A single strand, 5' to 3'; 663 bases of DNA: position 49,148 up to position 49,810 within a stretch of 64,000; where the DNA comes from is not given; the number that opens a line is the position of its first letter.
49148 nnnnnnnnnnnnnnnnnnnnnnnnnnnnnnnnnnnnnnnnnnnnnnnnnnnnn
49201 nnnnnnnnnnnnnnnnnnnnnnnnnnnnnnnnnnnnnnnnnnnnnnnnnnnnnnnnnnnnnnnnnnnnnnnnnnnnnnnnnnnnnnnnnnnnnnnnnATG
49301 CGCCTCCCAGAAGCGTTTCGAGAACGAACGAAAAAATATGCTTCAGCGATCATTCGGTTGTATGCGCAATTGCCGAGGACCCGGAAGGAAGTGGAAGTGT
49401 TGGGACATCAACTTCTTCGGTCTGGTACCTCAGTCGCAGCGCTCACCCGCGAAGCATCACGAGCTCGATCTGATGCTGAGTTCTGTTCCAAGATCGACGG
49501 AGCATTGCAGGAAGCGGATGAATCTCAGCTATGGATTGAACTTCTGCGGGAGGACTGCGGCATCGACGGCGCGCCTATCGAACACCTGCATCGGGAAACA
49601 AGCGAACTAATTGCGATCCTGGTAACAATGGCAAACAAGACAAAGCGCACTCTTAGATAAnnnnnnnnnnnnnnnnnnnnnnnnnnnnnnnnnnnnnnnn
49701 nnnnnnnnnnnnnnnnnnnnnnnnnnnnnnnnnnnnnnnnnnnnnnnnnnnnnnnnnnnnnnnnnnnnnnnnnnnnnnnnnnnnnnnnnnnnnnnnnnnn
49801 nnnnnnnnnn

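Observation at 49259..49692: Second four-helix-bundle cassette with the same architecture but different arm words (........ octamers), between GT26 and carbamoyltransferase genes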

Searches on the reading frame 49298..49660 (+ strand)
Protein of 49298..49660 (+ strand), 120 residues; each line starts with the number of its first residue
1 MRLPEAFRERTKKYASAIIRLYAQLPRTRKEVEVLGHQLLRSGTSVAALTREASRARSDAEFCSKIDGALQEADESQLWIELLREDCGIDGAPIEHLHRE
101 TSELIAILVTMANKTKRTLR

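Call 3: search_protein_families(library=pfam, proteins=[window:49298-49660:+], max_evalue=0.01)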
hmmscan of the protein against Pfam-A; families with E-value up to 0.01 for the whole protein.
window:49298-49660:+ (120 aa): 1 family
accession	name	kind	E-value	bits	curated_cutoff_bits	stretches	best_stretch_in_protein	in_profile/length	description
PF05635.17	23S_rRNA_IVP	-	4.6e-14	53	33.8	1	10-108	8-104/106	23S rRNA-intervening sequence protein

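Call 4: search_protein_families(library=ncbifam, proteins=[window:49298-49660:+], max_evalue=0.01)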
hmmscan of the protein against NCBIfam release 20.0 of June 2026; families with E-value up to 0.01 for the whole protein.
window:49298-49660:+ (120 aa): 2 families
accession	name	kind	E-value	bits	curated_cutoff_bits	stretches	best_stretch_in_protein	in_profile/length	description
TIGR02436.1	TIGR02436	subfamily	9.7e-20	70.8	24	1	9-116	3-109/109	four helix bundle protein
NF047515.1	SpiroCoCo_C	equivalog_domain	0.0063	15.7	125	1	13-117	163-267/313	SpiroCoCo family coiled-coil protein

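Call 13: find_encoding_contigs(protein=window:49298-49660:+, flank=10000, max_places=10)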
Protein window:49298-49660:+ (120 aa): no gene with exactly this product is on record in the collection.

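Call 15: find_homologous_proteins(query=window:49298-49660:+, max_evalue=0.001)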
Query window:49298-49660:+ (120 aa): 5742 proteins with E <= 0.001 among 5790 candidates; the best 120 are listed.
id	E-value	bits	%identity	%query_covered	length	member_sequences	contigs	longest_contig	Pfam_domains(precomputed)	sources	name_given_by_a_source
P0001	3.0e-62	225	88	100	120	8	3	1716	PF05635.18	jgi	jgi:four helix bundle protein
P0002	8.8e-62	224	89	100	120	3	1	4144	PF05635.18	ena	-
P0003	5.4e-61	221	90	98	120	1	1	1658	PF05635.18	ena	-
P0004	2.4e-60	219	87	100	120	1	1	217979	PF05635.18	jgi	jgi:four helix bundle protein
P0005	1.0e-59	217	87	100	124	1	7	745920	PF05635.18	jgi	jgi:four helix bundle protein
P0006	1.0e-59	217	86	100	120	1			PF05635.18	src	-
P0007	3.0e-59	216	87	100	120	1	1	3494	PF05635.18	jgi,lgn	jgi:four helix bundle protein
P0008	3.1e-59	216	86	100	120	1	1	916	PF05635.18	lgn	-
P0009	1.1e-58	214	86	100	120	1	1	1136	PF05635.18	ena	-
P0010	1.3e-58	214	85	100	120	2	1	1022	PF05635.18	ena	-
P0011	1.7e-58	213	85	99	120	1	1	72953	PF05635.18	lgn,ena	-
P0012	1.7e-58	213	86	100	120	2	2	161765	PF05635.18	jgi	jgi:four helix bundle protein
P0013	2.1e-58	213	84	100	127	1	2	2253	PF05635.18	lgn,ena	-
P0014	2.3e-58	213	85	99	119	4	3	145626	PF05635.18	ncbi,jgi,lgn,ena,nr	ncbi:MAG: four helix bundle protein [Verrucomicrobia bacterium]|nr:MAG: four helix bundle protein [V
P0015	2.4e-58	213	86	98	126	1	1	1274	PF05635.18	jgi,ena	-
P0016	3.3e-58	212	85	100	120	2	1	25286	PF05635.18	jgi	jgi:four helix bundle protein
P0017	3.6e-58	212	83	99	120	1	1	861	PF05635.18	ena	-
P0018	5.8e-58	212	84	100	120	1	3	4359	PF05635.18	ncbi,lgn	-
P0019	6.8e-58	211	85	100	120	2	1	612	PF05635.18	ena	-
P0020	7.4e-58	211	86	98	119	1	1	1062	PF05635.18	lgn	-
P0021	8.0e-58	211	85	98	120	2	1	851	PF05635.18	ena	-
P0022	8.6e-58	211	87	100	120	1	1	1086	PF05635.18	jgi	jgi:four helix bundle protein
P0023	1.4e-57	210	84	100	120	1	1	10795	PF05635.18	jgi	jgi:four helix bundle protein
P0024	1.5e-57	210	85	99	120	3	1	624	PF05635.18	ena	-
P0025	3.4e-57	209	85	100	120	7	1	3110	PF05635.18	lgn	-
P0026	4.2e-57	209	83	100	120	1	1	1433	PF05635.18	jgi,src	jgi:four helix bundle protein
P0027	4.9e-57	209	83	100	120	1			PF05635.18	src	-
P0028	6.0e-57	208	83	100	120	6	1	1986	PF05635.18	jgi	jgi:four helix bundle protein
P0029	6.2e-57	208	84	98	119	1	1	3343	PF05635.18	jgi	jgi:four helix bundle protein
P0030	8.6e-57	208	87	98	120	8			PF05635.18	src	-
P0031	1.7e-56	207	84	99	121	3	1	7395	PF05635.18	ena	-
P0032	2.0e-56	207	83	100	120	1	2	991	PF05635.18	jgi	jgi:four helix bundle protein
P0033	2.1e-56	207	83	99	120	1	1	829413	PF05635.18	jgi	jgi:four helix bundle protein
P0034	2.8e-56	206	83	98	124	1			PF05635.18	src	-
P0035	2.9e-56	206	85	98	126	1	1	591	PF05635.18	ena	-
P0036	4.2e-56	206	84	98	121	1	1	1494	PF05635.18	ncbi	-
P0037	5.2e-56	205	83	98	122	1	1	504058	PF05635.18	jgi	jgi:four helix bundle protein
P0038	5.5e-56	205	83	100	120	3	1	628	PF05635.18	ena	-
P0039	5.6e-56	205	82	98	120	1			PF05635.18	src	-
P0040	7.4e-56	205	84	98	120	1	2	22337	PF05635.18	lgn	-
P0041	8.8e-56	205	85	98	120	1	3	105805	PF05635.18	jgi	jgi:four helix bundle protein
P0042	8.9e-56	205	83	98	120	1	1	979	PF05635.18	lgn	-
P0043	9.9e-56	204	83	100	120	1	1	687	PF05635.18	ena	-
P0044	1.1e-55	204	84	98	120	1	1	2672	PF05635.18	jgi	jgi:four helix bundle protein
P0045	1.1e-55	204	82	99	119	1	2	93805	PF05635.18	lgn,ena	-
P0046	1.2e-55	204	82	100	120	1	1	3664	PF05635.18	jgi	jgi:four helix bundle protein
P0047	1.8e-55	204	83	98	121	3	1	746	PF05635.18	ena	-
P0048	2.0e-55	203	83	100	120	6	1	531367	PF05635.18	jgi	jgi:four helix bundle protein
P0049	2.2e-55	203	82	98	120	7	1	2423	PF05635.18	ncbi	-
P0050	2.5e-55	203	82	100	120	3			PF05635.18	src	-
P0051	3.1e-55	203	80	100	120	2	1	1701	PF05635.18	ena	-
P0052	3.5e-55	203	83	99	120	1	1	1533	PF05635.18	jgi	jgi:four helix bundle protein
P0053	3.7e-55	203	82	98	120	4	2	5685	PF05635.18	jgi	jgi:four helix bundle protein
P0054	5.7e-55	202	84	99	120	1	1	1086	PF05635.18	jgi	jgi:four helix bundle protein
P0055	6.5e-55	202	84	97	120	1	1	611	PF05635.18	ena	-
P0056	6.7e-55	202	79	100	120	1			PF05635.18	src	-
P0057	8.1e-55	201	83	97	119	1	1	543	PF05635.18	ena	-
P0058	8.1e-55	201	83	100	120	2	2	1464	PF05635.18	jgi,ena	-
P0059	1.2e-54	201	79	98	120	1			PF05635.18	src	-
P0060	1.3e-54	201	84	97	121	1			PF05635.18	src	-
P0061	1.6e-54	201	81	98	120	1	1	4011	PF05635.18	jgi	jgi:four helix bundle protein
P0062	2.6e-54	200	82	100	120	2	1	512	PF05635.18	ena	-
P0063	3.2e-54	200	82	98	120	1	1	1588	PF05635.18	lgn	-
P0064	3.3e-54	200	82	98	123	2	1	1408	PF05635.18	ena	-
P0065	3.6e-54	199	80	100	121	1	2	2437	PF05635.18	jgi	jgi:four helix bundle protein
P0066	4.0e-54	199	83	97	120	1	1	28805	PF05635.18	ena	-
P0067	4.2e-54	199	81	98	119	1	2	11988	PF05635.18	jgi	jgi:four helix bundle protein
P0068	4.6e-54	199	80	98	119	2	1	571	PF05635.18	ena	-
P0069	5.0e-54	199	83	98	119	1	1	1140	PF05635.18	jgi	jgi:four helix bundle protein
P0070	5.0e-54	199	83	98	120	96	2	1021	PF05635.18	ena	-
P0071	5.4e-54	199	81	98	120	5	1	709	PF05635.18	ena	-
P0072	5.4e-54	199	79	99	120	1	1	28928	PF05635.18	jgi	-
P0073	6.2e-54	199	80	97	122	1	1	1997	PF05635.18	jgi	jgi:four helix bundle protein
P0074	6.9e-54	198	81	100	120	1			PF05635.18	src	-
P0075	8.1e-54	198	80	100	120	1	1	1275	PF05635.18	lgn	-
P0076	8.1e-54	198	80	100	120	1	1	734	PF05635.18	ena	-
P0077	8.5e-54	198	82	96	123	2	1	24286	PF05635.18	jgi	jgi:four helix bundle protein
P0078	8.7e-54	198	81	98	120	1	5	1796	PF05635.18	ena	-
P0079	8.8e-54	198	81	98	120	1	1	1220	PF05635.18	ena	-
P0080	1.2e-53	198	82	98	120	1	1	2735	PF05635.18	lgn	-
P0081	1.2e-53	198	81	98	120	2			PF05635.18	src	-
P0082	1.2e-53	198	86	93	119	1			PF05635.18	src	-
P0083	1.3e-53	198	80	100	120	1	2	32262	PF05635.18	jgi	jgi:four helix bundle protein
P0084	1.3e-53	198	82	98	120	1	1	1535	PF05635.18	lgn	-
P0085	1.3e-53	198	81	98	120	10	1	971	PF05635.18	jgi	-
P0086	1.4e-53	198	83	97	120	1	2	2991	PF05635.18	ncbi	-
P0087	1.5e-53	197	80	98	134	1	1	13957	PF05635.18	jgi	jgi:four helix bundle protein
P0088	1.7e-53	197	81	100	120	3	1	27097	PF05635.18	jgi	jgi:four helix bundle protein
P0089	1.7e-53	197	80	98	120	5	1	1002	PF05635.18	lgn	-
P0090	1.8e-53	197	83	95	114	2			PF05635.18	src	-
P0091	1.8e-53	197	83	98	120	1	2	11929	PF05635.18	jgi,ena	-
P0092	1.9e-53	197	82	99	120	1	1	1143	PF05635.18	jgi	jgi:four helix bundle protein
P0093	2.1e-53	197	82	98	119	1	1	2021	PF05635.18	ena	-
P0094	2.5e-53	197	82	98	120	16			PF05635.18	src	-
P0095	2.6e-53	197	83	98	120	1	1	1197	PF05635.18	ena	-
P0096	2.8e-53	197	80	98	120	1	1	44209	PF05635.18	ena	-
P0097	3.3e-53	196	79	98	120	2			PF05635.18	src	-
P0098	3.5e-53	196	80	100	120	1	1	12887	PF05635.18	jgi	jgi:four helix bundle protein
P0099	4.3e-53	196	81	98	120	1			PF05635.18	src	-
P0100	4.5e-53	196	80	98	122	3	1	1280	PF05635.18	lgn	-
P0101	4.7e-53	196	80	98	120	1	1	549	PF05635.18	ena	-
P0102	5.2e-53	196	79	99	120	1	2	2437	PF05635.18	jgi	jgi:four helix bundle protein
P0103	5.3e-53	196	82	96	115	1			PF05635.18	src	-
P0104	5.8e-53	196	82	97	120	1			PF05635.18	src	-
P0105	8.3e-53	195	81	98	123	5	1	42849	PF05635.18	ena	-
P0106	1.0e-52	195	81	98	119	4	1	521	PF05635.18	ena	-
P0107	1.1e-52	195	81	97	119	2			PF05635.18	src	-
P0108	1.5e-52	194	78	100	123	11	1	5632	PF05635.18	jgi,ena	-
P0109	1.6e-52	194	80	100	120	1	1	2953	PF05635.18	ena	-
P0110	1.7e-52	194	80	98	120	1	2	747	PF05635.18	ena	-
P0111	1.8e-52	194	78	98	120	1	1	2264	PF05635.18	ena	-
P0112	2.2e-52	194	81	98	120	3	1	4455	PF05635.18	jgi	jgi:four helix bundle protein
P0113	2.2e-52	194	83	97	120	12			PF05635.18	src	-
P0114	2.3e-52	194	81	98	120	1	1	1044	PF05635.18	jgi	jgi:four helix bundle protein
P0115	3.0e-52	193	80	98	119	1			PF05635.18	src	-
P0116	3.1e-52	193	76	99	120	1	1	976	PF05635.18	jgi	-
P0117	3.3e-52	193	80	98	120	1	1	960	PF05635.18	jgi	jgi:four helix bundle protein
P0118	3.8e-52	193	81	98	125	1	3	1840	PF05635.18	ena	-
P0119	4.3e-52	193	81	98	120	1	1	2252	PF05635.18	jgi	jgi:four helix bundle protein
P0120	4.5e-52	193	78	98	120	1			PF05635.18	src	-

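Call 17: find_encoding_contigs(protein=P0005, flank=4000, max_places=8)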
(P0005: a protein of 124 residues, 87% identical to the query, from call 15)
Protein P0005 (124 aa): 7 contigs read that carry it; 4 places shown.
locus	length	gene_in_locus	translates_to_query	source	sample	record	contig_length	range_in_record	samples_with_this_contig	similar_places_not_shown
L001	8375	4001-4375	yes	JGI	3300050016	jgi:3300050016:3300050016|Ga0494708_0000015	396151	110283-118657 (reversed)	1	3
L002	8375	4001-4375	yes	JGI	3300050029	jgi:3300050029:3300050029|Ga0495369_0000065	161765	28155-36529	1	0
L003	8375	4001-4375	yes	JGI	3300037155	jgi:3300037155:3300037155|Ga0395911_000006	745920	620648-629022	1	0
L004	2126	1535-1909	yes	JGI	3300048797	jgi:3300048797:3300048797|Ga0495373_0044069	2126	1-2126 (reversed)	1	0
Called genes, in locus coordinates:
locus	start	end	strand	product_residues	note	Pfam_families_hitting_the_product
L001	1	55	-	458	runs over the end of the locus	PF04932:Wzy_C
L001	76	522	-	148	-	PF05635:23S_rRNA_IVP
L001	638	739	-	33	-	PF02397:Bac_transf (weak)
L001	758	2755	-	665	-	PF13522:GATase_6, PF13537:GATase_7, PF00733:Asn_synthase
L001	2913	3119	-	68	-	PF16861:Carbam_trans_C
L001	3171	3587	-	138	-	PF01850:PIN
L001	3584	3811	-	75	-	-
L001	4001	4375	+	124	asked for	PF05635:23S_rRNA_IVP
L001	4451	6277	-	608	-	PF02543:Carbam_trans_N, PF16861:Carbam_trans_C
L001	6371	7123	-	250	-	PF03808:Glyco_tran_WecG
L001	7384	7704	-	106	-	-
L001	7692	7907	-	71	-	PF04255:DUF433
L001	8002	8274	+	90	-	PF05635:23S_rRNA_IVP (weak)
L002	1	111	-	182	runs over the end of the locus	-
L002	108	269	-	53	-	-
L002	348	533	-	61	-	-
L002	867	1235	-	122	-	PF01934:HepT-like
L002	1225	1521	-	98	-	PF01909:NTP_transf_2, PF18765:Polbeta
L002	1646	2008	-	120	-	PF05635:23S_rRNA_IVP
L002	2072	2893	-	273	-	PF01061:ABC2_membrane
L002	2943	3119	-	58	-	PF16861:Carbam_trans_C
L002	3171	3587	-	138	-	PF01850:PIN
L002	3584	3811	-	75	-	-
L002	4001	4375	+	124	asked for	PF05635:23S_rRNA_IVP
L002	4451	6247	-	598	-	PF02543:Carbam_trans_N, PF16861:Carbam_trans_C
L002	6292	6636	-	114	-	PF05635:23S_rRNA_IVP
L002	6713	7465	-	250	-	PF03808:Glyco_tran_WecG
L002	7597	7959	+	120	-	PF05635:23S_rRNA_IVP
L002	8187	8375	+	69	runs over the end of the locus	-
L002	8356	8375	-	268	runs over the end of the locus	PF03808:Glyco_tran_WecG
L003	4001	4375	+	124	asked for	PF05635:23S_rRNA_IVP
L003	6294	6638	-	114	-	PF05635:23S_rRNA_IVP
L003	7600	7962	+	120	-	PF05635:23S_rRNA_IVP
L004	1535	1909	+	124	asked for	PF05635:23S_rRNA_IVP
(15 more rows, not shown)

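Call 18: find_encoding_contigs(protein=P0004, flank=4000, max_places=4)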
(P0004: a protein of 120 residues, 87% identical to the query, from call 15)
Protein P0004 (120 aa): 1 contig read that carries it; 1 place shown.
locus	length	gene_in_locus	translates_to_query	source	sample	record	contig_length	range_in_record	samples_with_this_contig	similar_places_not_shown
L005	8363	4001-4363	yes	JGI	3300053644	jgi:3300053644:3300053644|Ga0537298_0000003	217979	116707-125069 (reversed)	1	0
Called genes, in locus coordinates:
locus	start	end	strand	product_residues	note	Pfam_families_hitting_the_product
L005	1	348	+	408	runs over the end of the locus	PF13439:Glyco_transf_4, PF13579:Glyco_trans_4_4, PF20706:GT4-conflict (weak), PF00534:Glycos_transf_1, PF13692:Glyco_trans_1_4, PF13524:Glyco_trans_1_2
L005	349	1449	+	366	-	PF13439:Glyco_transf_4, PF13579:Glyco_trans_4_4 (weak), PF20706:GT4-conflict, PF00534:Glycos_transf_1, PF13692:Glyco_trans_1_4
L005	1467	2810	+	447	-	PF04932:Wzy_C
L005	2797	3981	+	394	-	PF13439:Glyco_transf_4, PF20706:GT4-conflict, PF00534:Glycos_transf_1, PF13692:Glyco_trans_1_4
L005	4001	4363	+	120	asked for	PF05635:23S_rRNA_IVP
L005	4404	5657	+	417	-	PF00005:ABC_tran, PF13304:AAA_21 (faint), PF14524:Wzt_C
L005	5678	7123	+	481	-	-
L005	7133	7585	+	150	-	-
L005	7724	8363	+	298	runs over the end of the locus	PF05050:Methyltransf_21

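Call 19: find_encoding_contigs(protein=P0014, flank=4000, max_places=4)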
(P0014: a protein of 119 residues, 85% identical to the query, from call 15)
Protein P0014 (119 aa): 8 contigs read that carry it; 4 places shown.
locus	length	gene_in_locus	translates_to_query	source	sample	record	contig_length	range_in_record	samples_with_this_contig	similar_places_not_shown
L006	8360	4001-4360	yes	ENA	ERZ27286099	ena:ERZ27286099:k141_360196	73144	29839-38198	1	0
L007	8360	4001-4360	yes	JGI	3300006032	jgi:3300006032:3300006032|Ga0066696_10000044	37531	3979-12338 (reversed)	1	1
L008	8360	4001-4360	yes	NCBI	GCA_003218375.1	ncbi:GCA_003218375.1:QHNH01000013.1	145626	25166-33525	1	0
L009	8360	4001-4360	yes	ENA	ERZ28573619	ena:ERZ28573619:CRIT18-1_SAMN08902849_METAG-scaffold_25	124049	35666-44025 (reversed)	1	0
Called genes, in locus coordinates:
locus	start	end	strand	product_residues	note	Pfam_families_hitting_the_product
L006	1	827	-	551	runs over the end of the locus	-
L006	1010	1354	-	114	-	PF05635:23S_rRNA_IVP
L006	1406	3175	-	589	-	PF09721:Exosortase_EpsH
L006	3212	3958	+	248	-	PF03808:Glyco_tran_WecG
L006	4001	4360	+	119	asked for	PF05635:23S_rRNA_IVP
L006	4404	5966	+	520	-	-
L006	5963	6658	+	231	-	PF05050:Methyltransf_21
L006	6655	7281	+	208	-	PF13489:Methyltransf_23, PF02353:CMAS, PF05175:MTS (weak), PF07021:MetW, PF13847:Methyltransf_31, PF08241:Methyltransf_11, PF08242:Methyltransf_12, PF13649:Methyltransf_25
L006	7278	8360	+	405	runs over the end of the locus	PF13439:Glyco_transf_4 (weak), PF20706:GT4-conflict, PF00534:Glycos_transf_1, PF13692:Glyco_trans_1_4, PF13524:Glyco_trans_1_2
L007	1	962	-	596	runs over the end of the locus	-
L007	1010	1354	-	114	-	PF05635:23S_rRNA_IVP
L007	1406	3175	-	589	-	PF09721:Exosortase_EpsH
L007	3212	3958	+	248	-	PF03808:Glyco_tran_WecG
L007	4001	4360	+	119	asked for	PF05635:23S_rRNA_IVP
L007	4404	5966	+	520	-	-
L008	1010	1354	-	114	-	PF05635:23S_rRNA_IVP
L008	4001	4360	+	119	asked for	PF05635:23S_rRNA_IVP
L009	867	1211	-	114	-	PF05635:23S_rRNA_IVP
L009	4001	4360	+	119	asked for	PF05635:23S_rRNA_IVP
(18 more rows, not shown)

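Call 32: find_related_loci(query=window:49298-49657:+, collection=genome_contigs, flank=3000)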
Query window:49298-49657:+ (120 aa) in genome_contigs; peptide patterns used: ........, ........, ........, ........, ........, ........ (x = any residue, [..] = any of these).
599 stretches matched a pattern (row limit reached: there are more); 27 encode a relative of the query (tblastn E <= 1e-3); 26 distinct loci.
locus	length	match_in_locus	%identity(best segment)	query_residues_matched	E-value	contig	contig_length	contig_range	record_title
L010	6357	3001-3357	85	1-119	1e-66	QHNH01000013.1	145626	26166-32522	MAG: Verrucomicrobia bacterium isolate AV80 14_1009_05_20cm_scaffold_49_curated, whole genome shotgun sequence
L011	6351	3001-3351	78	1-117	8e-59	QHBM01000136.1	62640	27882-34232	MAG: Chthoniobacterales bacterium isolate RRmetagenome_bin20 antarctic_metabat_spec_bin_15_contig_1924, whole genome sho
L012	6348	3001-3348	79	1-116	1e-57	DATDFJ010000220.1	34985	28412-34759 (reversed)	MAG TPA_asm: Chthoniobacterales bacterium isolate SMAG_U223 k141_880663, whole genome shotgun sequence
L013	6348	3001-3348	75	1-116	2e-55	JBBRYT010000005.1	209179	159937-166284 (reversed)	MAG: Chthoniobacterales bacterium isolate La5_metabat2.155 La5_metabat2.155_K_1307445_L_209179_cov_14.7027, whole genome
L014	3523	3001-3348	74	2-117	2e-54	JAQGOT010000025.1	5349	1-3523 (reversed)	MAG: Pedosphaera sp. isolate RYN_620 scaffold_2738339, whole genome shotgun sequence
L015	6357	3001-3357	72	1-119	2e-54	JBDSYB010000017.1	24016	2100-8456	MAG: Verrucomicrobiota bacterium isolate cluster1_bin.665 k127_14452991, whole genome shotgun sequence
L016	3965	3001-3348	74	2-117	6e-54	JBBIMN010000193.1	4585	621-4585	MAG: Acidobacteriota bacterium isolate RVF170221_bin_233 NODE_18600_length_4585_cov_3.703311, whole genome shotgun seque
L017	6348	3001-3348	74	2-117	6e-53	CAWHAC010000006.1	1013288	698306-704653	MAG: uncultured Verrucomicrobiae bacterium isolate MFD01689.bin.2.27 genome assembly, contig: contig_30556, whole genome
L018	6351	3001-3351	70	1-117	7e-53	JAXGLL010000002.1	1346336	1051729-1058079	MAG: Akkermansiaceae bacterium isolate AnMBR.bin208 bin208_2, whole genome shotgun sequence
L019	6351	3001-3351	71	1-117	1e-52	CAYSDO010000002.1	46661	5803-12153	MAG TPA_asm: uncultured Bifidobacterium sp. isolate binchicken_co118_346 genome assembly, contig: NODE_680_length_46661_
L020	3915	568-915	70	1-116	2e-52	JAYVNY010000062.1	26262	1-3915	MAG: Akkermansia sp. isolate GL65_UP_concoct_5 GL65_UP_concoct_5_61, whole genome shotgun sequence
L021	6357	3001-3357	70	1-119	2e-51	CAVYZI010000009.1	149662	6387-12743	MAG: uncultured Verrucomicrobiae bacterium isolate MFD02416.bin.2.43 genome assembly, contig: contig_41585, whole genome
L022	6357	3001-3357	68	1-119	4e-49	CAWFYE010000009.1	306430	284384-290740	MAG: uncultured Verrucomicrobiae bacterium isolate MFD05442.bin.1.417 genome assembly, contig: contig_38783, whole genom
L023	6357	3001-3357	64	1-119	8e-49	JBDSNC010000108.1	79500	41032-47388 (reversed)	MAG: Luteolibacter sp. isolate cluster1_bin.407 k127_10866929, whole genome shotgun sequence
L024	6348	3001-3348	65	1-116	2e-48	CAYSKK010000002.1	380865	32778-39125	MAG TPA_asm: uncultured Chthoniobacter sp. isolate binchicken_co322_90 genome assembly, contig: NODE_15_length_380865_co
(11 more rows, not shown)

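Call 33: search_solved_structures(query=window:49298-49657:+, max_evalue=0.01)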
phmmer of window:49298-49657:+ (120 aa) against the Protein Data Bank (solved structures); distinct sequences matched with E-value up to 0.01: 1.
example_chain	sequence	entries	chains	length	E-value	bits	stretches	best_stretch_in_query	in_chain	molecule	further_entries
2rld_A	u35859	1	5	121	3.8e-16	62.6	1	7-117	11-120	Uncharacterized protein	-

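Call 56: predict_structure(alignment_id=A1)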
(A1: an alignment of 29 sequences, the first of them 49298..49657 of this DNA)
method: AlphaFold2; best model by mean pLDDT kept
length: 120 residues; sequences in the alignment: 29
mean_pLDDT: 95.2   pTM: 0.87
mean pLDDT of the five models: 95.2, 94.8, 93.4, 93.2, 92.4
residues with pLDDT >= 90: 110; 70-90: 7; 50-70: 3; < 50: 0
segments of 3 or more residues with pLDDT < 50: none
pLDDT, mean of each block of 10 residues (from residue 1): 91 98 96 98 98 94 97 99 96 96 98 80
secondary structure, 60 per line:
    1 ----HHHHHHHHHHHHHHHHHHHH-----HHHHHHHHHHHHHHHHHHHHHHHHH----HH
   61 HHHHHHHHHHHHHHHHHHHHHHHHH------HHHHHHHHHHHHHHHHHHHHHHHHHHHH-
elements in order: H5-24 H30-54 H59-85 H92-119
